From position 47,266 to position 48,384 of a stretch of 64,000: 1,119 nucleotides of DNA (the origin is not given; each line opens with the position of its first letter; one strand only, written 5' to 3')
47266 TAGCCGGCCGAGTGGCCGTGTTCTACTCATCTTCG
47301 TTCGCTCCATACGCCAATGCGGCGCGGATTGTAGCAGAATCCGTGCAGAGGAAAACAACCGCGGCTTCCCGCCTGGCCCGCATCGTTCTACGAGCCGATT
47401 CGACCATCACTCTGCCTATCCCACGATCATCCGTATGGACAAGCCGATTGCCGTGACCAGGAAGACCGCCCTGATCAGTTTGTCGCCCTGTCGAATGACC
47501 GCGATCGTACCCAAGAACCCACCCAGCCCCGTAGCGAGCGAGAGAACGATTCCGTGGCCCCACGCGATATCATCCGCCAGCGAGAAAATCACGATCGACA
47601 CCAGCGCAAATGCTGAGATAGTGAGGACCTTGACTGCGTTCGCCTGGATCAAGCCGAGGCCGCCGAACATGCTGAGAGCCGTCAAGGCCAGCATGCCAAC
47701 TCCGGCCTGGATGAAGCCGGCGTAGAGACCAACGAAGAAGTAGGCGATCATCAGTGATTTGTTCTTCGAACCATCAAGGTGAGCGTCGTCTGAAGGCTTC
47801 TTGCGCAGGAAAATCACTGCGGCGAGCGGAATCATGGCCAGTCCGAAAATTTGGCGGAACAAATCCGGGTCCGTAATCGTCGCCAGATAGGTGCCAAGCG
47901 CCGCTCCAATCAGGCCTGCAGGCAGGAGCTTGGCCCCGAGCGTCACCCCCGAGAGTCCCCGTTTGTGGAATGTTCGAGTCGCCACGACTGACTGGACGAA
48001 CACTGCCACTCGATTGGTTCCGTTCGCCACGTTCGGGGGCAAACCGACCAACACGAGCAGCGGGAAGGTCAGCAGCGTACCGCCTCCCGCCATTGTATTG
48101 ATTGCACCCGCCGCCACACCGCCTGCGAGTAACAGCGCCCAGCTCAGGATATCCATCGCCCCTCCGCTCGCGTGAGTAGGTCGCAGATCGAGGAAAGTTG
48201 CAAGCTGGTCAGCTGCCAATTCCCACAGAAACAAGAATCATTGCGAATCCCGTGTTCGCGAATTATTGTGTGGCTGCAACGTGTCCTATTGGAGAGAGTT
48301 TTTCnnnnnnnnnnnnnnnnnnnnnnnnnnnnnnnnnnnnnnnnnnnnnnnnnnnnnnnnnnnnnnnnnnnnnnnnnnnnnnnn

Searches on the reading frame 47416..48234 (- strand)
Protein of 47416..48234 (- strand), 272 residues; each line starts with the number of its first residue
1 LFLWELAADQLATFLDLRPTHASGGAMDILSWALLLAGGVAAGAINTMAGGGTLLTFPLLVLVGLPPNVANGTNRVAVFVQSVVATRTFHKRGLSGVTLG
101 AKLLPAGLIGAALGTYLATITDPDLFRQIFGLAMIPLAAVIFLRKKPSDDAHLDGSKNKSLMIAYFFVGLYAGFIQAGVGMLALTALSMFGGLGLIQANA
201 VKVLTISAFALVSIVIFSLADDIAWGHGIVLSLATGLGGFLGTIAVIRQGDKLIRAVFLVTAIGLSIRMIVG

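Call 44: search_protein_families(library=pfam, proteins=[window:47416-48234:-], max_evalue=0.0001)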
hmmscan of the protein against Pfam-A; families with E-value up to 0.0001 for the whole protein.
window:47416-48234:- (272 aa): 1 family
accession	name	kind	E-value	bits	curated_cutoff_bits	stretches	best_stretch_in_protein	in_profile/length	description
PF01925.25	TauE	-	3.6e-39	135.3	32.6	1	35-269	1-237/237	Sulfite exporter TauE/SafE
